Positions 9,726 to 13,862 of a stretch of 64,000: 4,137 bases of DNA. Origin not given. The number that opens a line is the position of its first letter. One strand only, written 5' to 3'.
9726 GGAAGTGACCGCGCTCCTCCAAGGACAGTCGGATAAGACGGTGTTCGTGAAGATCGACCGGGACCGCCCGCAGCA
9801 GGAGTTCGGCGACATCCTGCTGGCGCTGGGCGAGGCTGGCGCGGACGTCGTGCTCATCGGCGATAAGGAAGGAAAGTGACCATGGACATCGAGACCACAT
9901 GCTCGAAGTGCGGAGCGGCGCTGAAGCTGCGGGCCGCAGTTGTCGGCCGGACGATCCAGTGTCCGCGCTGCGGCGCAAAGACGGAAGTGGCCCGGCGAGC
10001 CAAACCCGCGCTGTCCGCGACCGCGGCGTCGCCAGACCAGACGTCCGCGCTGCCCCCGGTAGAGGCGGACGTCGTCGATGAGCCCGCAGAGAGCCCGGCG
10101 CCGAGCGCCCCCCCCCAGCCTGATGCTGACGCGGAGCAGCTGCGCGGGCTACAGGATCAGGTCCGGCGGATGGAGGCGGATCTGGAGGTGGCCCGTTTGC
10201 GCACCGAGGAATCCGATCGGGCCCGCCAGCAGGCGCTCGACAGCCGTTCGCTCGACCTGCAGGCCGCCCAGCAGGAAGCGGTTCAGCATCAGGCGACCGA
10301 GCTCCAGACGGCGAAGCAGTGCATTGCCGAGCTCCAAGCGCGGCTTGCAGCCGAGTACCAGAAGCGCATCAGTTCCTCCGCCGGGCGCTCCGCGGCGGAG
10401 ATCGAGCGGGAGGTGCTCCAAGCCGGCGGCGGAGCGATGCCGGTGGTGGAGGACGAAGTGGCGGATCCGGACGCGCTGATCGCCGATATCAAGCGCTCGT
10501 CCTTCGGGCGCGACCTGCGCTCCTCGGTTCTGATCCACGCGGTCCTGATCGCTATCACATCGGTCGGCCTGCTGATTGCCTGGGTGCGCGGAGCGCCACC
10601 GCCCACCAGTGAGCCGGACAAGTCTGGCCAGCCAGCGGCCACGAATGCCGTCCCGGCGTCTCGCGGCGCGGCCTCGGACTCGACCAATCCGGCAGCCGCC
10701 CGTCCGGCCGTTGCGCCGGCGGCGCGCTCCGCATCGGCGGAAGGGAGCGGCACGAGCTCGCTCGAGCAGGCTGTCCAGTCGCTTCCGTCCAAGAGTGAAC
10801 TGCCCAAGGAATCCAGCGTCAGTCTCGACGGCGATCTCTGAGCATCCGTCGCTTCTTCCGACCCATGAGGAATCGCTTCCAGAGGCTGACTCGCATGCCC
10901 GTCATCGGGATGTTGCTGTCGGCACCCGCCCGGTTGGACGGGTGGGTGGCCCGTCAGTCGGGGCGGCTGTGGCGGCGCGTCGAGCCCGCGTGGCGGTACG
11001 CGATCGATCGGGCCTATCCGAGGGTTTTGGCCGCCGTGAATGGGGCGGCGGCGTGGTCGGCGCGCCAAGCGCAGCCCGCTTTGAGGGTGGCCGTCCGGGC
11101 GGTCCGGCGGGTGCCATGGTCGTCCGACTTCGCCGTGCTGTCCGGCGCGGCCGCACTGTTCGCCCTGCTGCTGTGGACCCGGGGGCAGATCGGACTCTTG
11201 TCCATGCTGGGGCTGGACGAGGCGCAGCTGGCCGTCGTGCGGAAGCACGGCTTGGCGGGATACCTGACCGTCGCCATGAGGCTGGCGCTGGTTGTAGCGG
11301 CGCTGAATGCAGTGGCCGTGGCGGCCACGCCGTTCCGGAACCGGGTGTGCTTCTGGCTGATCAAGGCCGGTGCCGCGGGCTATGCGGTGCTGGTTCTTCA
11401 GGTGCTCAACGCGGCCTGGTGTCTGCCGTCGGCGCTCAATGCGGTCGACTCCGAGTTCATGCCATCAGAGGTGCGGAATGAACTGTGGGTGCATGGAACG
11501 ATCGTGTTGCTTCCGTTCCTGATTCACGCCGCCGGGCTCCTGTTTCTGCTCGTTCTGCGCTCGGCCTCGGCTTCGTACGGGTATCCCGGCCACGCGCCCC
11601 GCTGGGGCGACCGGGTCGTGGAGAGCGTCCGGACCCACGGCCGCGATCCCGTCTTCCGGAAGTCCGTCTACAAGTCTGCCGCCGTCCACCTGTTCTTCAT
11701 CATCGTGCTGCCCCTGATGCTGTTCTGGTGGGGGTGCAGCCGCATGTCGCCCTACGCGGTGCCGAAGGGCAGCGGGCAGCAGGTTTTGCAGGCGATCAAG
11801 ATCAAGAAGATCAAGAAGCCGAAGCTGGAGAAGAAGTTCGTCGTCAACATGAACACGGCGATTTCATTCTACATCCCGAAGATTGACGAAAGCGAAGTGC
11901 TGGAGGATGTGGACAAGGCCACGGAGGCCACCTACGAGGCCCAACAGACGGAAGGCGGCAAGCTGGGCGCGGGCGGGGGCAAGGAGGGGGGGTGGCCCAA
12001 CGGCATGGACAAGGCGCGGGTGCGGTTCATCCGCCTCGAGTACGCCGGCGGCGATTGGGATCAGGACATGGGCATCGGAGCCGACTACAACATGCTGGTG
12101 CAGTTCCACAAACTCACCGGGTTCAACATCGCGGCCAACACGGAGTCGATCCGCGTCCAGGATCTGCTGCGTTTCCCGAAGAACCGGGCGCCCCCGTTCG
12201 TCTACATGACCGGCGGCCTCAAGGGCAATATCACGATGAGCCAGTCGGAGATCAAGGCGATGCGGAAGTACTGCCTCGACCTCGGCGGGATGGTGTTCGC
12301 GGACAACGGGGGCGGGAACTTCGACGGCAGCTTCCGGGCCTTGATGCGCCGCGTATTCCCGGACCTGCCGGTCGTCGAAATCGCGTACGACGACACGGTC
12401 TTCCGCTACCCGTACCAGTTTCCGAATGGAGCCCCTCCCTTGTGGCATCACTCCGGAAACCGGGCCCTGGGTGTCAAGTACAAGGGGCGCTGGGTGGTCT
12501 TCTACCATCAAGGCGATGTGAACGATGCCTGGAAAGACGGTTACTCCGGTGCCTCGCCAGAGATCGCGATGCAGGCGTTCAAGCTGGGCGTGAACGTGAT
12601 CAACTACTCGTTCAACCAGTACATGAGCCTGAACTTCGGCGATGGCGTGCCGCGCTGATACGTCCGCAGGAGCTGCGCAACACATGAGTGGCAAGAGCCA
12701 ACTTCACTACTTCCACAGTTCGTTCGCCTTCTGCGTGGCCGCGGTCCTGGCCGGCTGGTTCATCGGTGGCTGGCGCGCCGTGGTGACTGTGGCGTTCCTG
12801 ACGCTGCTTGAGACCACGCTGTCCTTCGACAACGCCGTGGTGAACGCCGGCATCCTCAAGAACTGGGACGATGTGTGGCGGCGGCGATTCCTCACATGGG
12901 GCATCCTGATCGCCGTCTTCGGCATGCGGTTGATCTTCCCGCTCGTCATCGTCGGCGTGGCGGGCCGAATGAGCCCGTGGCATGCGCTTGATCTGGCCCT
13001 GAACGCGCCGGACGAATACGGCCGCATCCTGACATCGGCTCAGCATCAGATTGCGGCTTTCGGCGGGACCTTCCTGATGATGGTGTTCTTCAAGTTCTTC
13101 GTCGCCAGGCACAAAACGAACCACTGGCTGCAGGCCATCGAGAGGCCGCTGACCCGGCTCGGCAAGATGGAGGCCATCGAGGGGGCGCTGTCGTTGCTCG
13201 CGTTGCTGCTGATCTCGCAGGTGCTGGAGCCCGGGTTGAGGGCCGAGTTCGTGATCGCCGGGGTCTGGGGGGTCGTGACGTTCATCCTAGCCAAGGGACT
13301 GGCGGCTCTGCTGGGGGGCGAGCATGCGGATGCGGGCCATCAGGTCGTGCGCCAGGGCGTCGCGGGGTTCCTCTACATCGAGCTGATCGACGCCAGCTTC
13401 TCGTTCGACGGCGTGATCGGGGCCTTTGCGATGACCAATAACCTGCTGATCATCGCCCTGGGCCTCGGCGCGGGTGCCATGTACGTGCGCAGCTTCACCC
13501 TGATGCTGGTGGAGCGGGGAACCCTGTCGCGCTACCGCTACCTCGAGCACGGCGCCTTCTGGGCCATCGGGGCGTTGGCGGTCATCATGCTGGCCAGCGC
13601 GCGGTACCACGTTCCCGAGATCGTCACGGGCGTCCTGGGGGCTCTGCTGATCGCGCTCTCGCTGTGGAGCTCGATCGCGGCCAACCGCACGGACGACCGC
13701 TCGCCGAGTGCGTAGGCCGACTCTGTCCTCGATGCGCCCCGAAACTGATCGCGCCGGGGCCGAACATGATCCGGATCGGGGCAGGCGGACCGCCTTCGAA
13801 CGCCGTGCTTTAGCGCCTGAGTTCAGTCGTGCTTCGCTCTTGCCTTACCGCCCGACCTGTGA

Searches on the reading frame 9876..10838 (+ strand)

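Call 8: search_protein_families(library=pfam, proteins=[window:9876-10838:+], max_evalue=0.001)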
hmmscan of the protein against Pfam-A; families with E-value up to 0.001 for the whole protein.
window:9876-10838:+ (321 aa): 2 families
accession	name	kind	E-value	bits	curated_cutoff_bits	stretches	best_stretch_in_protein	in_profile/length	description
PF21344.3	Zn_ribbon_LysW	-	5.2e-07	29.6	27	1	8-46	2-41/46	Alpha-aminoadipate carrier protein LysW-like, globular domain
PF13248.11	Zn_ribbon_3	-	0.00089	19.1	27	0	26-35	2-11/26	zinc-ribbon domain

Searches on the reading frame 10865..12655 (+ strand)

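Call 8: search_protein_families(library=pfam, proteins=[window:10865-12655:+], max_evalue=0.001)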
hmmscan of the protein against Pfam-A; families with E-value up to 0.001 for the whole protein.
window:10865-12655:+ (597 aa): 1 family
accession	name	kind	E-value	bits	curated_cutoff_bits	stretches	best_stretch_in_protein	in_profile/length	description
PF13709.12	DUF4159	-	1.9e-31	109.6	25.9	1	387-583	1-202/202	Domain of unknown function (DUF4159)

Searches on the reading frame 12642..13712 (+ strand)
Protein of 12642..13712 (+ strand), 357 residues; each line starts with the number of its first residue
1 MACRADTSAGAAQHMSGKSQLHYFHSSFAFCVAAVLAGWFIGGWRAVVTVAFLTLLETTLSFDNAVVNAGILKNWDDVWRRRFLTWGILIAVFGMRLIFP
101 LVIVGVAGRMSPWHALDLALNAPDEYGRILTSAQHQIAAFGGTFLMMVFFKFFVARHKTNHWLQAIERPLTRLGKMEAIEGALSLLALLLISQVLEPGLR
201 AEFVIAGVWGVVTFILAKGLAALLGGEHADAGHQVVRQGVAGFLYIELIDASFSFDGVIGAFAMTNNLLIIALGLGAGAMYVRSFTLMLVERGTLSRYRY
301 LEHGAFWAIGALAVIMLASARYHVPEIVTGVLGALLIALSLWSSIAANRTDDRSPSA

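Call 8: search_protein_families(library=pfam, proteins=[window:12642-13712:+], max_evalue=0.001)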
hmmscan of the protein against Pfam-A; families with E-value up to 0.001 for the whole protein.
window:12642-13712:+ (357 aa): 2 families
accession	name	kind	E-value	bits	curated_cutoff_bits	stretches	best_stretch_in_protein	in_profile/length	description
PF04332.21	DUF475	-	4.8e-108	361.9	27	1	62-350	1-292/293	Protein of unknown function (DUF475)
PF03741.22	TerC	-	1.5e-18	67.6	27.8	1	53-318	3-176/178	Integral membrane protein TerC family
